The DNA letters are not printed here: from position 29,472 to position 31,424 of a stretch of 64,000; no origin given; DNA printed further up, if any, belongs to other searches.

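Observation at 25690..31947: Dpp/Nik-like ABC operon with unusual gene order, fused ATPases and a terminal FmdE-like zinc-ribbon protein; structured low-GC leader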

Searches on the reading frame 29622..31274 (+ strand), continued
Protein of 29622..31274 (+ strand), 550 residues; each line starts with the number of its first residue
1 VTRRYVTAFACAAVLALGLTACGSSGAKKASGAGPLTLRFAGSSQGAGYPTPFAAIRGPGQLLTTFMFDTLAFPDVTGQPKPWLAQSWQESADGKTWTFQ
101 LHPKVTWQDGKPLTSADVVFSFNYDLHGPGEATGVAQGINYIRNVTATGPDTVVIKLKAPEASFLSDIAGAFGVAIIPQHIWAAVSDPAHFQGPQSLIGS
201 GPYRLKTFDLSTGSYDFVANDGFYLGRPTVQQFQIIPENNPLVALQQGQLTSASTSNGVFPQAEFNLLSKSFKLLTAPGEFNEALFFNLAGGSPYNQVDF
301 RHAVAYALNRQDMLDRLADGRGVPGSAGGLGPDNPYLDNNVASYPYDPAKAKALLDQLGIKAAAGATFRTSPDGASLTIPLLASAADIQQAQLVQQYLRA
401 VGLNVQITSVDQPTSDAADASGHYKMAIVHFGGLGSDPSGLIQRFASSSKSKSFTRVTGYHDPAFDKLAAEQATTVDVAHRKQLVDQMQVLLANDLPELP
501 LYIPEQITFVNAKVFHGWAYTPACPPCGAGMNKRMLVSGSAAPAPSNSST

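Call 58: find_encoding_contigs(protein=P0139, flank=8000, max_places=1)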
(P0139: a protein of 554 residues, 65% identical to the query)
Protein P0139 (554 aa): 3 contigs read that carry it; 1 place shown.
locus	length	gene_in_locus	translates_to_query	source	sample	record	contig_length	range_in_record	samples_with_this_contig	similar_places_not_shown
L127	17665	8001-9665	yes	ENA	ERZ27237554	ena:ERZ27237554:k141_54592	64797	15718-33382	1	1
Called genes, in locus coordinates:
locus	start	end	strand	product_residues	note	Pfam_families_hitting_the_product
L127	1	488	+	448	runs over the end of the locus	PF02353:CMAS, PF13489:Methyltransf_23, PF13847:Methyltransf_31 (weak), PF08241:Methyltransf_11, PF08242:Methyltransf_12, PF13649:Methyltransf_25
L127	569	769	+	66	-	PF04945:YHS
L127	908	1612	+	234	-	PF07314:Lit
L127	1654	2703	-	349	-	PF01116:F_bP_aldolase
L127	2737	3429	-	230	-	PF00834:Ribul_P_3_epim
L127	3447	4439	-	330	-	PF03320:FBPase_glpX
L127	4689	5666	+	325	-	PF00126:HTH_1, PF03466:LysR_substrate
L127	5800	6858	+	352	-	PF00528:BPD_transp_1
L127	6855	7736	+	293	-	PF00528:BPD_transp_1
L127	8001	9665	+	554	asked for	PF00496:SBP_bac_5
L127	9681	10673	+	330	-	PF00891:Methyltransf_2, PF13489:Methyltransf_23 (weak), PF08241:Methyltransf_11 (weak), PF13649:Methyltransf_25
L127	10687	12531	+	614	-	PF00005:ABC_tran, PF02463:SMC_N (weak), PF13401:AAA_22 (faint), PF13558:SbcC_Walker_B (faint), PF13304:AAA_21, PF08352:oligo_HPY, PF00005:ABC_tran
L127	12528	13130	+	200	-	PF02663:FmdE, PF01258:zf-dskA_traR (weak)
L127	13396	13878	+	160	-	PF03551:PadR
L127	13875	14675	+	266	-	PF00142:Fer4_NifH (faint), PF01583:APS_kinase (weak), PF01656:CbiA, PF02374:ArsA_ATPase (weak), PF10609:ParA (faint), PF13614:AAA_31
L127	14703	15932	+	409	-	PF01058:Oxidored_q6, PF14720:NiFe_hyd_SSU_C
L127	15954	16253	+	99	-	-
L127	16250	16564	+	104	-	-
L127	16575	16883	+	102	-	-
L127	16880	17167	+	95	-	-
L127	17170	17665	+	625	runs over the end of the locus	PF00374:NiFeSe_Hases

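Call 59: find_encoding_contigs(protein=P0179, flank=8000, max_places=1)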
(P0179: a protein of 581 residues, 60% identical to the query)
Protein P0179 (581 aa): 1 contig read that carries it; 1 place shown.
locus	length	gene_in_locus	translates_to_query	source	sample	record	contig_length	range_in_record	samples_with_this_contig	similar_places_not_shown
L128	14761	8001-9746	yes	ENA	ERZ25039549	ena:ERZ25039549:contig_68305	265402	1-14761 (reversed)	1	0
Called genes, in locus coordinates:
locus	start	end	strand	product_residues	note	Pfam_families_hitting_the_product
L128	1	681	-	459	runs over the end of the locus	PF01058:Oxidored_q6, PF14720:NiFe_hyd_SSU_C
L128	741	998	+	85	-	-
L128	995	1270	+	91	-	-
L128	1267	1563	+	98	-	-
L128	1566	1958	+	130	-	-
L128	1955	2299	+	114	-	PF03551:PadR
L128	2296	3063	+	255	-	PF00142:Fer4_NifH (faint), PF01656:CbiA, PF02374:ArsA_ATPase, PF10609:ParA (faint), PF13614:AAA_31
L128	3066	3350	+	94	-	PF01455:HupF_HypC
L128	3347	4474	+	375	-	PF01924:HypD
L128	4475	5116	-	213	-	PF13580:SIS_2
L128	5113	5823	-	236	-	PF01455:HupF_HypC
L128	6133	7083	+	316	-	PF00528:BPD_transp_1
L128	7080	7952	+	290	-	PF00528:BPD_transp_1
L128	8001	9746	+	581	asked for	PF00496:SBP_bac_5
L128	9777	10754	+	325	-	PF08242:Methyltransf_12 (faint), PF00891:Methyltransf_2, PF13489:Methyltransf_23, PF08241:Methyltransf_11 (weak), PF13649:Methyltransf_25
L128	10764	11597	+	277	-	PF00005:ABC_tran, PF02463:SMC_N, PF13304:AAA_21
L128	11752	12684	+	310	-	PF00005:ABC_tran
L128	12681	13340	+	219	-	PF02663:FmdE, PF01258:zf-dskA_traR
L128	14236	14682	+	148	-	-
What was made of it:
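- The same is true of L127 and L128, whose SBPs are 65% and 60% identical to the window's (calls 58, 59).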

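Call 60: find_encoding_contigs(protein=P0192, flank=8000, max_places=1)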
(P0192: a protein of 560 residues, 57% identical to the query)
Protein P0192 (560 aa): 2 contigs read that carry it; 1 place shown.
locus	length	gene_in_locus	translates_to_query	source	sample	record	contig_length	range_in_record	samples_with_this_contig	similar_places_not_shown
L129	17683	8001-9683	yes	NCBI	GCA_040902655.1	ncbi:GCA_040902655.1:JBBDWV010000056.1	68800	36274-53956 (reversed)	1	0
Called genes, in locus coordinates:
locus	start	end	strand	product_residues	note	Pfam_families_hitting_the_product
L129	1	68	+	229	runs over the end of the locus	PF00005:ABC_tran, PF13304:AAA_21 (faint)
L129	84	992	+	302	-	PF18075:FtsX_ECD, PF02687:FtsX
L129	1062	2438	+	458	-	PF01551:Peptidase_M23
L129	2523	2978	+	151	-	PF01668:SmpB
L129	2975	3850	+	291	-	PF04909:Amidohydro_2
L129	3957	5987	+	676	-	PF00990:GGDEF, PF00563:EAL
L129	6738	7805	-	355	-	PF00561:Abhydrolase_1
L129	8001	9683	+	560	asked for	PF00496:SBP_bac_5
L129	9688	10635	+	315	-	PF00891:Methyltransf_2, PF13489:Methyltransf_23 (weak), PF08241:Methyltransf_11 (weak), PF13649:Methyltransf_25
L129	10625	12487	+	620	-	PF00005:ABC_tran, PF01935:DUF87 (faint), PF02463:SMC_N (weak), PF13401:AAA_22 (faint), PF13555:AAA_29 (faint), PF13304:AAA_21 (weak), PF08352:oligo_HPY, PF00005:ABC_tran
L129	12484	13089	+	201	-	PF02663:FmdE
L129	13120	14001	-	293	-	PF00528:BPD_transp_1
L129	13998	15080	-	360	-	PF00528:BPD_transp_1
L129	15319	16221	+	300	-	-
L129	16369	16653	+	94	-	PF02617:ClpS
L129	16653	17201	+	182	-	PF09438:DUF2017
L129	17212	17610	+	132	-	PF14464:Prok-JAB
